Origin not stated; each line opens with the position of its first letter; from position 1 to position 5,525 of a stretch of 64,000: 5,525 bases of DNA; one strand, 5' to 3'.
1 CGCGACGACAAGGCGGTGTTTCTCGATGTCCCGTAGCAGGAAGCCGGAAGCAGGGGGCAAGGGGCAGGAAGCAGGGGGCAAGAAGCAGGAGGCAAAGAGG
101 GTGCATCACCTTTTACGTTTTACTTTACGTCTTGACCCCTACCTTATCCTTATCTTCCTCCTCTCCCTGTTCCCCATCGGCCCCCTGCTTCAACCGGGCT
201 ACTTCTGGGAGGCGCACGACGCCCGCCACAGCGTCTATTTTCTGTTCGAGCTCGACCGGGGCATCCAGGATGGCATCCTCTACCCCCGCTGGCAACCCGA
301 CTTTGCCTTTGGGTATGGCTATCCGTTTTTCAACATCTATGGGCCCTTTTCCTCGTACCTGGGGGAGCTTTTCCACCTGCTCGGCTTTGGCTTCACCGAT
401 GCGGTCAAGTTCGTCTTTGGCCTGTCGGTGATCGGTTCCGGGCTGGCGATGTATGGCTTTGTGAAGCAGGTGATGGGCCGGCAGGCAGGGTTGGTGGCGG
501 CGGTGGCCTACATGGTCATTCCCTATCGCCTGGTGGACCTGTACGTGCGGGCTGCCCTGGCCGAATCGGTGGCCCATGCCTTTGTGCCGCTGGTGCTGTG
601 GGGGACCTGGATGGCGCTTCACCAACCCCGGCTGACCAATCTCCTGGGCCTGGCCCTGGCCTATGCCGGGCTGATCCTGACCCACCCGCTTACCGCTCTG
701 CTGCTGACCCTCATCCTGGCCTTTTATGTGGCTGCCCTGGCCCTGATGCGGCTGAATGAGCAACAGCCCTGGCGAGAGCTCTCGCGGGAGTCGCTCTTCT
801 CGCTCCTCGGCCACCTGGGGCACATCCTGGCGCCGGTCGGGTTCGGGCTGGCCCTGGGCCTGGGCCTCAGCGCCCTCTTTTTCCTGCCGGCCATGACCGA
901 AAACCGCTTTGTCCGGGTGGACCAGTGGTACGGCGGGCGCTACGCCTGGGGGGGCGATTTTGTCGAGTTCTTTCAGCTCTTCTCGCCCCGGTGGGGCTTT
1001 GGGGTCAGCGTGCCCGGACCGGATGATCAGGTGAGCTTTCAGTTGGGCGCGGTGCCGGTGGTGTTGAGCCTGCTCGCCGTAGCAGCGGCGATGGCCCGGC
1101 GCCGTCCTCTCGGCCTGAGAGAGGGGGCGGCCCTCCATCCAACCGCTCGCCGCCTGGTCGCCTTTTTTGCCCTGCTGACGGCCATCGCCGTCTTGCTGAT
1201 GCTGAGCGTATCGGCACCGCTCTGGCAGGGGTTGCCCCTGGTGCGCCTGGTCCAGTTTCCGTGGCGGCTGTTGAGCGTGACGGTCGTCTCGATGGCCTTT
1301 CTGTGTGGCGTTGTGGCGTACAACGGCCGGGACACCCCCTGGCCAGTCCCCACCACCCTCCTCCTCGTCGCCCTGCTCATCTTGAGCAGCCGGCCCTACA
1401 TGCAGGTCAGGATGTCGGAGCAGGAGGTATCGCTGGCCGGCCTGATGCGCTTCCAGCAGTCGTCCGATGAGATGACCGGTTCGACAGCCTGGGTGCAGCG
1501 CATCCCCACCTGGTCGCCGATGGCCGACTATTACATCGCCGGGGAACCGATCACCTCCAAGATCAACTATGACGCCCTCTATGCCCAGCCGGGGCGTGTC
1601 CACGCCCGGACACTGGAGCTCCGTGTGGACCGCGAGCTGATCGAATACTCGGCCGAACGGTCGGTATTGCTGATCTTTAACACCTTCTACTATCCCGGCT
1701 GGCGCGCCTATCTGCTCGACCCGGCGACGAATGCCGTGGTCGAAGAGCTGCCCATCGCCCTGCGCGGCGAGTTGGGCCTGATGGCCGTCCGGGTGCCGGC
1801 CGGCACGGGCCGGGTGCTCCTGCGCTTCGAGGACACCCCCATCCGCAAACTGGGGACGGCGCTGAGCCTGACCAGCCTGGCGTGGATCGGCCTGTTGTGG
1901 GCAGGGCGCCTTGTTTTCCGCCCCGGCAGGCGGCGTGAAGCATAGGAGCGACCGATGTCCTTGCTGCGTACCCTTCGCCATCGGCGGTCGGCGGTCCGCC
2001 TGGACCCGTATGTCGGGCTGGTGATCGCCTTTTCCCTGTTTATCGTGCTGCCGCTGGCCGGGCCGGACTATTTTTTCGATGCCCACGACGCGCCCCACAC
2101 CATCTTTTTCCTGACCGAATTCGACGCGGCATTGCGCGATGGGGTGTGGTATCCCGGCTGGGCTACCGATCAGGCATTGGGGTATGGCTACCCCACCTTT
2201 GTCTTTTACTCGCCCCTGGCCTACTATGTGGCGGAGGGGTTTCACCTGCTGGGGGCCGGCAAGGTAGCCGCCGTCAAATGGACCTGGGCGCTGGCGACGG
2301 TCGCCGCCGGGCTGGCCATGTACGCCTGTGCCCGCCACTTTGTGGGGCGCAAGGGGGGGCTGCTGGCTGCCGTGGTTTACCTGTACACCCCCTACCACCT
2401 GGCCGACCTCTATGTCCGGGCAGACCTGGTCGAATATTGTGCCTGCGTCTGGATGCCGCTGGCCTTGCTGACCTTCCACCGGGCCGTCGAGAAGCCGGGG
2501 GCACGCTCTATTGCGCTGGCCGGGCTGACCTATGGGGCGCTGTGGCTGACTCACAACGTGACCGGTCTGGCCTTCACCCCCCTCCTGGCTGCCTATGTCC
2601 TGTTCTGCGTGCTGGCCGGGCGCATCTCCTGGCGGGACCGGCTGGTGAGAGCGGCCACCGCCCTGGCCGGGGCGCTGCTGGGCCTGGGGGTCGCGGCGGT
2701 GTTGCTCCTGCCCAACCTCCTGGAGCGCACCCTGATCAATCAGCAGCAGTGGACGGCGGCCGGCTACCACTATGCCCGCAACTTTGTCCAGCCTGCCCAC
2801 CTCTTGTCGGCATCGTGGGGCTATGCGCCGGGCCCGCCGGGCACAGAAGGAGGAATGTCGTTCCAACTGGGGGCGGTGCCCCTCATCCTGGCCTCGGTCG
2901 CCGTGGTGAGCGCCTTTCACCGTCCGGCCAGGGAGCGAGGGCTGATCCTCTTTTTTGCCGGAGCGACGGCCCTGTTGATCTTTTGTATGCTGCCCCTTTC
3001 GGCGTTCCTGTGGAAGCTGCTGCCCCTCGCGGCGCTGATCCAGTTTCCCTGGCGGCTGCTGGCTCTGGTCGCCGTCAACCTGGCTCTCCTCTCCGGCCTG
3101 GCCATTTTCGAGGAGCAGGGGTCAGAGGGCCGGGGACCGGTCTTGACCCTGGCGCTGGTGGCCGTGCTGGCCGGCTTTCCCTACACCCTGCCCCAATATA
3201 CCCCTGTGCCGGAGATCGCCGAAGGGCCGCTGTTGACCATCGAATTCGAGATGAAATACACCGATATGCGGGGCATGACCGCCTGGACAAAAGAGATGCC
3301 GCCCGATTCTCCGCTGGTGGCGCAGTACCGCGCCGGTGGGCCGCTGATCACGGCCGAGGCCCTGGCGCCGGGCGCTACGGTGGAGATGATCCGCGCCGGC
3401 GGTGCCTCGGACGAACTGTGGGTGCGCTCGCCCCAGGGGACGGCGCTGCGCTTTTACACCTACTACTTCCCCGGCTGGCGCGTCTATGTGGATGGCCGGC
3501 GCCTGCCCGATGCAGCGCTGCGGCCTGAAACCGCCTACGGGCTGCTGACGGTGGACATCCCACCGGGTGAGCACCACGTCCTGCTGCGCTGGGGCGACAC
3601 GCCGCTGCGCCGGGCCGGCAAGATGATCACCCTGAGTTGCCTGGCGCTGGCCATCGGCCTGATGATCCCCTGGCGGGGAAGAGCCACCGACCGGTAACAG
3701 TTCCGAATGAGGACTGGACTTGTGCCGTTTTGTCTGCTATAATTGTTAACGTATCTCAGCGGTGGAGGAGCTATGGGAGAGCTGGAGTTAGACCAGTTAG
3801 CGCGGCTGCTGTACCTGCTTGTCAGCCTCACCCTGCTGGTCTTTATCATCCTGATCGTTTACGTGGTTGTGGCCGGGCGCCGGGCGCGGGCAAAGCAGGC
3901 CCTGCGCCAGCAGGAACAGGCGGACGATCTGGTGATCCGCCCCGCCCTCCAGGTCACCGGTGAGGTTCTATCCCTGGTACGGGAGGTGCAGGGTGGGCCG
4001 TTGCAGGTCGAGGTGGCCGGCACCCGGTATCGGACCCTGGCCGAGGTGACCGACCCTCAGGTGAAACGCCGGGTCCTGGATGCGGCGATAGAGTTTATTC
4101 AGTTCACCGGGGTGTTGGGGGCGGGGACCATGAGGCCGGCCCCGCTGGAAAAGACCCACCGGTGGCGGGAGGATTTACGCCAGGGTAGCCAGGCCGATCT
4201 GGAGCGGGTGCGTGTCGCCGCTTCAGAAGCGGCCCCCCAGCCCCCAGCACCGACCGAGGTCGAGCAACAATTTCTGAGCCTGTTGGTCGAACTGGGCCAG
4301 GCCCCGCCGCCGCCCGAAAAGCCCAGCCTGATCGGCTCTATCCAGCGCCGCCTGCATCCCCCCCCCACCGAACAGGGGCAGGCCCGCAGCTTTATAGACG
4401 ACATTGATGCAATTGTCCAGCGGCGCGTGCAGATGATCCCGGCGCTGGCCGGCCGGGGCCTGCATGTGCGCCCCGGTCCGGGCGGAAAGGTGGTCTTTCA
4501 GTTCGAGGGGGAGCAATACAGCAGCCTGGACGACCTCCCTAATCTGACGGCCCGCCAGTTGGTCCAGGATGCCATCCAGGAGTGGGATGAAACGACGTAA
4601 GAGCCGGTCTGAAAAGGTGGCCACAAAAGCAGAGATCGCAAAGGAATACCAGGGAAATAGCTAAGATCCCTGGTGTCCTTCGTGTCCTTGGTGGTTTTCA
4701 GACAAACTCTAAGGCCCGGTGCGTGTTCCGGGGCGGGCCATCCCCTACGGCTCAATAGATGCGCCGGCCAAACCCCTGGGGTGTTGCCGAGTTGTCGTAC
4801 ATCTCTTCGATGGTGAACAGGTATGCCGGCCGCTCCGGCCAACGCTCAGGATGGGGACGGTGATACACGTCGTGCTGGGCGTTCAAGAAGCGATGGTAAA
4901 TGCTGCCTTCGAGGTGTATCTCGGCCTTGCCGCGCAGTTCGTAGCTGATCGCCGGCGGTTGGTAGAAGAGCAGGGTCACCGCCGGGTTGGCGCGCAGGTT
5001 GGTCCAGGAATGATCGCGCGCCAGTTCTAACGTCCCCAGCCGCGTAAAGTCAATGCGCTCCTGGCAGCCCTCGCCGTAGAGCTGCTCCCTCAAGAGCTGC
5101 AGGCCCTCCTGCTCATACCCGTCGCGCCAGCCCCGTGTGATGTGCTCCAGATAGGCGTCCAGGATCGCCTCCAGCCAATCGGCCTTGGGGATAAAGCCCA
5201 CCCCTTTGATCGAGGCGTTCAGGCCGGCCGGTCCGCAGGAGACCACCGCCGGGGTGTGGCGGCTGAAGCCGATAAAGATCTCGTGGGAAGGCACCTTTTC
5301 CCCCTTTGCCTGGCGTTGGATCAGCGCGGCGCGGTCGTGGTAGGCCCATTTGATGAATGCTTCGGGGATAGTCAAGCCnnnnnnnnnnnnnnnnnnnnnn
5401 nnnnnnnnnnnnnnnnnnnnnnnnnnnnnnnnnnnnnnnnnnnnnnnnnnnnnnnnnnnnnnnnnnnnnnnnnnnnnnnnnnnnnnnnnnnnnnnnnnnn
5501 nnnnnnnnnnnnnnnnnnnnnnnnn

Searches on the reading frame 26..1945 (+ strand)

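Call 30: search_protein_families(library=pfam, proteins=[window:26-1945:+], max_evalue=0.0001)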
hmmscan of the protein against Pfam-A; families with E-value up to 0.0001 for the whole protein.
window:26-1945:+ (639 aa): 1 family
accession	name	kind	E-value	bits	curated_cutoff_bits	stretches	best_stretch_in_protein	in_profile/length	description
PF10131.15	PTPS_related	-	5.2e-06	25.6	26.4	1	102-513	1-358/621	6-pyruvoyl-tetrahydropterin synthase related domain; membrane protein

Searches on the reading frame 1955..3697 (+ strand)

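Call 30: search_protein_families(library=pfam, proteins=[window:1955-3697:+], max_evalue=0.0001)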
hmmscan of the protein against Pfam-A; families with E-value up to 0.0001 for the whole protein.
window:1955-3697:+ (580 aa): 2 families
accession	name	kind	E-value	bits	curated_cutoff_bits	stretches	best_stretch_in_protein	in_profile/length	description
PF10131.15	PTPS_related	-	4e-11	42.5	26.4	1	82-388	1-284/621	6-pyruvoyl-tetrahydropterin synthase related domain; membrane protein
PF13231.12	PMT_2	-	6.9e-07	30.1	26.1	1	87-241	4-153/160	Dolichyl-phosphate-mannose-protein mannosyltransferase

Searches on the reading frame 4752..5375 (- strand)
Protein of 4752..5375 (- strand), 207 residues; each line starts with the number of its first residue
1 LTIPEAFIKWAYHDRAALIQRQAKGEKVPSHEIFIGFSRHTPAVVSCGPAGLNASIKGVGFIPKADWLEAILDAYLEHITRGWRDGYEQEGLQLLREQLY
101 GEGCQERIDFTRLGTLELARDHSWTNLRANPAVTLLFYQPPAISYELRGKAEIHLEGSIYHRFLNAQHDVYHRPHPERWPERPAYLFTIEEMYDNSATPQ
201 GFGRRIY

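Call 30: search_protein_families(library=pfam, proteins=[window:4752-5375:-], max_evalue=0.0001)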
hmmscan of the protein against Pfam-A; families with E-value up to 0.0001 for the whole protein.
window:4752-5375:- (207 aa): 1 family
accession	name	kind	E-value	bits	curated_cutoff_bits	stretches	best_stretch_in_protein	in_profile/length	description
PF01243.27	PNPOx_N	-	7.4e-06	26.8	28.1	1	121-193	47-117/120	Pyridoxamine 5'-phosphate oxidase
